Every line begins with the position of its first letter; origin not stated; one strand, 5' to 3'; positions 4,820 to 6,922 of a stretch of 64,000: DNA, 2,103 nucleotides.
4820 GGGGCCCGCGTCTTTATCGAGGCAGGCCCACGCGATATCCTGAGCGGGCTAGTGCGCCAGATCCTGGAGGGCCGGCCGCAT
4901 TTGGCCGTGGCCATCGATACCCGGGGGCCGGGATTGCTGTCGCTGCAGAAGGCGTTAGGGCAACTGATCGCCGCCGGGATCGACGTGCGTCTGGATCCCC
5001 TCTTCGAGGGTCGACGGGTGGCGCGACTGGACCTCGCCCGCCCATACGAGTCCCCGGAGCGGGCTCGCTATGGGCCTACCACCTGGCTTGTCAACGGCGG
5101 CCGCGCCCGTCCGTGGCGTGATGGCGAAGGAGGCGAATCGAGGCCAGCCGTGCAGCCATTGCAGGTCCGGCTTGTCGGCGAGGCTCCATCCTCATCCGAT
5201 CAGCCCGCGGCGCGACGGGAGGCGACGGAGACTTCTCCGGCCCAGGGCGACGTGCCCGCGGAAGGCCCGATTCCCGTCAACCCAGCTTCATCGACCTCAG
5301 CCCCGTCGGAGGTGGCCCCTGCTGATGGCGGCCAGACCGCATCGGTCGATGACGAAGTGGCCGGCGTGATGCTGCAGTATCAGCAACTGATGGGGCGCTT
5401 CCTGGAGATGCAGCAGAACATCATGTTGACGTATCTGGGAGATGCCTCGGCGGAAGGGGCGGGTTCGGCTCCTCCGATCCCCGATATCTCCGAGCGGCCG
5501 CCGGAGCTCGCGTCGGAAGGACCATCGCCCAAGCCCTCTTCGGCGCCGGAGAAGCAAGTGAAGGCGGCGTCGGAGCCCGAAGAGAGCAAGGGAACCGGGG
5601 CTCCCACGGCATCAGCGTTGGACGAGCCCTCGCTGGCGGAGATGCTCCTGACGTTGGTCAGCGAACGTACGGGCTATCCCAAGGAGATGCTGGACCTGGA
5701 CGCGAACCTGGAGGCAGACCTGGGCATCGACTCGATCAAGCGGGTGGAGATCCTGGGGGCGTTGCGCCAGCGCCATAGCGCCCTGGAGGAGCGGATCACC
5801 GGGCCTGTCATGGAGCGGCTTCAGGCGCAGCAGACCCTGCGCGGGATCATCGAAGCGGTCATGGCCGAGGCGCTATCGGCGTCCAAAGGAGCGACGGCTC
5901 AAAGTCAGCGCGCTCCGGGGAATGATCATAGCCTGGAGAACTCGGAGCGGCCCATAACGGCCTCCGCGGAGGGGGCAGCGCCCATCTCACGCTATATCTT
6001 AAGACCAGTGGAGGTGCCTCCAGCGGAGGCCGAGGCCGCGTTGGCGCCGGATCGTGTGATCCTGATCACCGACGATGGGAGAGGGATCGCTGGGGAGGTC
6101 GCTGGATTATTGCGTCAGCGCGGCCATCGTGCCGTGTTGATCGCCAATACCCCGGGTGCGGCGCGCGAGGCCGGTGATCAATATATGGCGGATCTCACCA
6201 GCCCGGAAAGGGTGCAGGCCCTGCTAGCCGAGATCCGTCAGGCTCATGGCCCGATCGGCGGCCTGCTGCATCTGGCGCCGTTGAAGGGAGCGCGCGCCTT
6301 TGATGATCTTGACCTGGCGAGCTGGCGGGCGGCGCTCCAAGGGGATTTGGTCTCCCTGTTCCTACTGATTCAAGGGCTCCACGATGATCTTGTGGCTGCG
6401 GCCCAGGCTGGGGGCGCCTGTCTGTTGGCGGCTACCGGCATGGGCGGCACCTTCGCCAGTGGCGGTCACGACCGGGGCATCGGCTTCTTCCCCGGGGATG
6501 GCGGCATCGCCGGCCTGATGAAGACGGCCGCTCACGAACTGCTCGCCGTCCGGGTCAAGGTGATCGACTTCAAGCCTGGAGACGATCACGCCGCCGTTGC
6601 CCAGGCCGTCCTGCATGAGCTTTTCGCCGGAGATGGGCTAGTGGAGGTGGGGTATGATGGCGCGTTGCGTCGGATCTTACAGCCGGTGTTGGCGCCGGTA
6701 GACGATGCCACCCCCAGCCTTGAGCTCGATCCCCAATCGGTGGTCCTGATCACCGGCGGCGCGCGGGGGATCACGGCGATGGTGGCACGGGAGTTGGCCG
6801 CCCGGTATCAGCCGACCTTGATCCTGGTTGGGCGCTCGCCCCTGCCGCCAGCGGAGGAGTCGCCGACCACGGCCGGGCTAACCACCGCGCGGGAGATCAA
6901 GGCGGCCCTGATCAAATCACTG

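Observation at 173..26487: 26-kb, 12-gene translationally coupled operon: non-canonical iterative PKS pair, tailoring enzymes and three unknown repeat proteins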

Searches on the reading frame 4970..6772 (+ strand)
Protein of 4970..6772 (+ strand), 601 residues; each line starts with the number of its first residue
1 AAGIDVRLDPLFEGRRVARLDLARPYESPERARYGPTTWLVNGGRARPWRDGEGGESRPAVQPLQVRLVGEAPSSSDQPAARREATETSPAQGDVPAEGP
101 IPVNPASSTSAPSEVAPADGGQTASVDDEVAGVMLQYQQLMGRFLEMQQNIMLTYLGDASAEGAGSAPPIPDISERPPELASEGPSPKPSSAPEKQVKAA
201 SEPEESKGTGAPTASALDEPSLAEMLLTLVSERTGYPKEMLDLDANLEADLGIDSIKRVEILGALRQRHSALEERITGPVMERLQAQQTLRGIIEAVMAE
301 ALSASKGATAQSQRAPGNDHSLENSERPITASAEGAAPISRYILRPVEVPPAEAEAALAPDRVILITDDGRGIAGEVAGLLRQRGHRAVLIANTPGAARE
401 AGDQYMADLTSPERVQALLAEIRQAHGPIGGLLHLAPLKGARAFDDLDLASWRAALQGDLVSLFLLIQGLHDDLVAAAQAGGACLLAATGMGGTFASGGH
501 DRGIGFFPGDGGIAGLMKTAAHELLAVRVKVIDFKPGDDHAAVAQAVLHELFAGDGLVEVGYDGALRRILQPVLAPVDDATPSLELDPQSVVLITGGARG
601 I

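Call 20: search_protein_families(library=pfam, proteins=[window:4970-6772:+], max_evalue=1)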
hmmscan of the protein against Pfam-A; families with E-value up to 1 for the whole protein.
window:4970-6772:+ (601 aa): 4 families
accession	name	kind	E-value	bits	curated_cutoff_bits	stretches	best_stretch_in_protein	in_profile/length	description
PF00106.31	adh_short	-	2.9e-11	43.6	26.6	1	362-538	1-181/195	short chain dehydrogenase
PF00550.31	PP-binding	-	4.5e-08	33.7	20.8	1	226-269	3-45/67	Phosphopantetheine attachment site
PF13561.12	adh_short_C2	-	1.4e-07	31.7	27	1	371-532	6-171/236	Enoyl-(Acyl carrier protein) reductase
PF08659.16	KR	-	0.00064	20.1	22.6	1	405-458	58-111/180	KR domain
